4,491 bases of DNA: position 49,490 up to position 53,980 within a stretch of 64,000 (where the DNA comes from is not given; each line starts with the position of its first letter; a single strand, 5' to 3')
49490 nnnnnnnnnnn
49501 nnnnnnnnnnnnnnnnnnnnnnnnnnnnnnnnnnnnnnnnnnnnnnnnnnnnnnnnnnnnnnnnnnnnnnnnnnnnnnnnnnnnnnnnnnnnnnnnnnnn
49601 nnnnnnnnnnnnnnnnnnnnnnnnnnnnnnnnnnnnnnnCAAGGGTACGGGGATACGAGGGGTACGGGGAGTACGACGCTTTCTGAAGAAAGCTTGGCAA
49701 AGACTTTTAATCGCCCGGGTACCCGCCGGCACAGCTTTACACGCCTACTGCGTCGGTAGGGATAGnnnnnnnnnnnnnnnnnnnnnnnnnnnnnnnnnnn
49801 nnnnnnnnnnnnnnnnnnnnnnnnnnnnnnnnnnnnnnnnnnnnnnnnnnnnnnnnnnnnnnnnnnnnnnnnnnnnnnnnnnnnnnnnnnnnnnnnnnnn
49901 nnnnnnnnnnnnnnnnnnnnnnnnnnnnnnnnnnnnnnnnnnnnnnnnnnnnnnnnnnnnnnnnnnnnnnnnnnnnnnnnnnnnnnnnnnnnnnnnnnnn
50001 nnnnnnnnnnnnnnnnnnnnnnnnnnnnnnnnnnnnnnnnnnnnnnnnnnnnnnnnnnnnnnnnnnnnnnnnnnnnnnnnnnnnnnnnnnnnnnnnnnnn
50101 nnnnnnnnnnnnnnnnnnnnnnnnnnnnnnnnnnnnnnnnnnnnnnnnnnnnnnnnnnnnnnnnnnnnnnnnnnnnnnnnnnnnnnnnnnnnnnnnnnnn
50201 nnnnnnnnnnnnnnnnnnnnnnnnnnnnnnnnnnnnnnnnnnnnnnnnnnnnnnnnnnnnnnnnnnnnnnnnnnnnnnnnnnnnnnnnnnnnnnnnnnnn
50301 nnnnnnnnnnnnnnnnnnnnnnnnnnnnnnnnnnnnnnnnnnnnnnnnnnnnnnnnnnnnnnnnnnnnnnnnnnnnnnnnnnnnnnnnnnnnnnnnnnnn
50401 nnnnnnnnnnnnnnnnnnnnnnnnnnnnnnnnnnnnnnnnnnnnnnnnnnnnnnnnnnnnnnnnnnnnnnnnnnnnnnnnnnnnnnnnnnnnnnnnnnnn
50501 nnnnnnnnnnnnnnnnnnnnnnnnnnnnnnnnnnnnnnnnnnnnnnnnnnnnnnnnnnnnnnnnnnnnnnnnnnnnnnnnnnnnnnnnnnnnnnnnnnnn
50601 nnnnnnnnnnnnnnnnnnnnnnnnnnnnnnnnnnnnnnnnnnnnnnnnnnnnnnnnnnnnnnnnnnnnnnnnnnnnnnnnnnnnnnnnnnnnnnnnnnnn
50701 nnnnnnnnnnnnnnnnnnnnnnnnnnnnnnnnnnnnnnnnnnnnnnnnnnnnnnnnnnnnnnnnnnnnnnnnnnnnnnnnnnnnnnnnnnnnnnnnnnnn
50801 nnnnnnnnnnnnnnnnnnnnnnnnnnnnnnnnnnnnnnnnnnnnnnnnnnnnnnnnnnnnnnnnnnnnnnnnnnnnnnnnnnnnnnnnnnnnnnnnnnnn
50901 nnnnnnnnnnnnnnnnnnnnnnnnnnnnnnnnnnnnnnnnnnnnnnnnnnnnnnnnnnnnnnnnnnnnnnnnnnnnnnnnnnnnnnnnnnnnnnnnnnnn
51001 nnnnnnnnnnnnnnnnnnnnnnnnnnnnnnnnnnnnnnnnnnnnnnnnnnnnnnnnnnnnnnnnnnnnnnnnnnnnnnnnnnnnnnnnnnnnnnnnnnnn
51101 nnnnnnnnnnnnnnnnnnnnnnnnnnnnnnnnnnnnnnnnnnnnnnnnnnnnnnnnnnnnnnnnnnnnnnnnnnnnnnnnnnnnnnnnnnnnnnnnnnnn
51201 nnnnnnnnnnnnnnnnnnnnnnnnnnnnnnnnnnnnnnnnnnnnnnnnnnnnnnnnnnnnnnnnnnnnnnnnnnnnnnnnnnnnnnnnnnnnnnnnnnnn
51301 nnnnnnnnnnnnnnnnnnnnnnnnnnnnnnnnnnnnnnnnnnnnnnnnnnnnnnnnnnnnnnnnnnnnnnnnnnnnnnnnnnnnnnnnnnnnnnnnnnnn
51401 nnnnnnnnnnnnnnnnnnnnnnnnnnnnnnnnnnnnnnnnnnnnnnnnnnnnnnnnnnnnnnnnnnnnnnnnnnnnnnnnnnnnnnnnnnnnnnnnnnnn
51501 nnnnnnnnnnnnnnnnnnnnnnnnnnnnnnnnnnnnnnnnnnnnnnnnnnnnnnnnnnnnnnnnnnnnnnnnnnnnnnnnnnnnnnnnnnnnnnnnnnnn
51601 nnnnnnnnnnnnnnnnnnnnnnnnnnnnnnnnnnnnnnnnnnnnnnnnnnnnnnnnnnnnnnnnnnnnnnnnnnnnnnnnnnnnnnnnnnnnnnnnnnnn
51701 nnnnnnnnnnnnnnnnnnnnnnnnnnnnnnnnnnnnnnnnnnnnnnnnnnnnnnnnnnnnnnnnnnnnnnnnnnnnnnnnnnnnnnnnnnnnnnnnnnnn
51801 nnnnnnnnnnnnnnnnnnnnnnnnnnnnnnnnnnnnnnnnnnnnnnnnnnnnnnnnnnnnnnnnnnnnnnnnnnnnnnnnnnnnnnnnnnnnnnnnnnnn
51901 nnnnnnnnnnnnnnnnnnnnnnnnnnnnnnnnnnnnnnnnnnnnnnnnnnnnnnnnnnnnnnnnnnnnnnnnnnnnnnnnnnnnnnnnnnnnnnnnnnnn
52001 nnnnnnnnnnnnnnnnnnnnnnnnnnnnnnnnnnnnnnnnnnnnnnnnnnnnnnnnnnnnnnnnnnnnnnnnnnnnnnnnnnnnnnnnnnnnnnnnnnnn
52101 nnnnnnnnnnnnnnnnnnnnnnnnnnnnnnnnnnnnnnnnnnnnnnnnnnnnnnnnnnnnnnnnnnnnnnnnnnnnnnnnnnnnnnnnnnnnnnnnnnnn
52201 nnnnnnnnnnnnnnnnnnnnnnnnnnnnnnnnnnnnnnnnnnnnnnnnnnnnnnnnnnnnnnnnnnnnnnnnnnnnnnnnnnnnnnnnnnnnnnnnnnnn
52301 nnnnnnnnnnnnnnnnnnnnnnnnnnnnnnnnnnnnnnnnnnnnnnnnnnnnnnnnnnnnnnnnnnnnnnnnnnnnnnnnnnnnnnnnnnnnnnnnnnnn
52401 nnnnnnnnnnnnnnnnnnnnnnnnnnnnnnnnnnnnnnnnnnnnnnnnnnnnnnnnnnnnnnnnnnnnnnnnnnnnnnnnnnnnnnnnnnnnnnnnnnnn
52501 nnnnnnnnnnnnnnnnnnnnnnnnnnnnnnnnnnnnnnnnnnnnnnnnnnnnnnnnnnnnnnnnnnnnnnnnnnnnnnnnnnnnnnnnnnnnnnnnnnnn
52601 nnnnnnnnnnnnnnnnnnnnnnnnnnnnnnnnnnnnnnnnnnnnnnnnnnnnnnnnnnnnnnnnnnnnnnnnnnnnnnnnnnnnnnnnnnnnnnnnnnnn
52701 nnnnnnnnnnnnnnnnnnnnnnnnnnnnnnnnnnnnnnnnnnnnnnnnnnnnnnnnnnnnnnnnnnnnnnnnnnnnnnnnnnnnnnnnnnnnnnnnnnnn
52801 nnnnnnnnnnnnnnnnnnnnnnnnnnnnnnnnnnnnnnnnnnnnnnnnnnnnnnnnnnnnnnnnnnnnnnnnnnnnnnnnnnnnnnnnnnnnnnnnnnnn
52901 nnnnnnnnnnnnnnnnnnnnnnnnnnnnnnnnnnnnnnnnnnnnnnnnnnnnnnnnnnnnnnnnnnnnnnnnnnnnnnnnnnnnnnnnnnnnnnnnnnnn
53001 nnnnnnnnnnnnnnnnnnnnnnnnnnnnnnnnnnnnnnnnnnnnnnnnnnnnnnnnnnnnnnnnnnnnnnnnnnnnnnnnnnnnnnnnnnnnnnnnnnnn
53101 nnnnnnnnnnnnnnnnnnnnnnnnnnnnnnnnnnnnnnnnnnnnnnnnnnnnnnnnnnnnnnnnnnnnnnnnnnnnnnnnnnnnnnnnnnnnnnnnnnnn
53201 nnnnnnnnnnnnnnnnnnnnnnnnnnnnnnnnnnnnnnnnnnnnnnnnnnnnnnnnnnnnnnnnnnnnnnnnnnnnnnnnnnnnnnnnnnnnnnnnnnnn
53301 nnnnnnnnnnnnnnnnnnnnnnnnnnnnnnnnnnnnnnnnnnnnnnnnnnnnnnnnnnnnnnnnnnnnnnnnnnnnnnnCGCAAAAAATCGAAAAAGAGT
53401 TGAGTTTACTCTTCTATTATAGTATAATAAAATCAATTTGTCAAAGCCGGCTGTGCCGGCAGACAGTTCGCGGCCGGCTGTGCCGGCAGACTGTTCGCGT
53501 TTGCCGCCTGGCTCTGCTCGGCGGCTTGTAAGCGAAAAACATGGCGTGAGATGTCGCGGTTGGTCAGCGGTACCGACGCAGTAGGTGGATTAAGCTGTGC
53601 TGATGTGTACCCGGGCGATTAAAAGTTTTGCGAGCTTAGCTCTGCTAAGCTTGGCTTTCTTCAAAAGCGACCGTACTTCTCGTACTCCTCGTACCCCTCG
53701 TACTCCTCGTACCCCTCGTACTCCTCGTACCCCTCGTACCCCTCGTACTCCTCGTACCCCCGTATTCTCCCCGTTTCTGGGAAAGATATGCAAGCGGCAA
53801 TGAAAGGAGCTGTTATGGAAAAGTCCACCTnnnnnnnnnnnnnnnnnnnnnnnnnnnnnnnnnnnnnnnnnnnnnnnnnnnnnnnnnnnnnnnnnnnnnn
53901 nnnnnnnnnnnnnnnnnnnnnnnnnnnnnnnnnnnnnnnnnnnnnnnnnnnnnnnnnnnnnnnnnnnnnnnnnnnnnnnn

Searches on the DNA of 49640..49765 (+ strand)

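Call 65: search_dna_similar(query=window:49640-49765:+, collection=plasmids, mode=distant, max_evalue=0.01, max_rows=20)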
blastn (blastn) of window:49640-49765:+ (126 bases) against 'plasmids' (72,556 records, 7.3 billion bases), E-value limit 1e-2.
No match.

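Call 66: search_dna_similar(query=window:49640-49765:+, collection=phages, mode=distant, max_evalue=0.01, max_rows=20)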
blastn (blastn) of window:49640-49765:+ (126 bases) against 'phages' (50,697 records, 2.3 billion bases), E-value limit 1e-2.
No match.
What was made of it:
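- On MITE (non-autonomous element derived from a DDE insertion sequence): There is no blastn match in plasmids or phages (calls 65, 66).
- Tried and rejected: Plasmid and cultured-phage collections gave no match (calls 65, 66).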

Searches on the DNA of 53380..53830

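Call 90: search_rna_families(source=window, start=53380, end=53830, threshold=evalue, max_evalue=1)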
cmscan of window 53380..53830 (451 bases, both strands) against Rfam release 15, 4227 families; matches with E-value up to 1: 1.
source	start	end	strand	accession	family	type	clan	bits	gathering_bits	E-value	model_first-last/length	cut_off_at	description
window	53633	53682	+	RF02843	RefA5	Gene; antisense;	-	18.9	91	0.23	1-68/68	no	Enterococcus sRNA A5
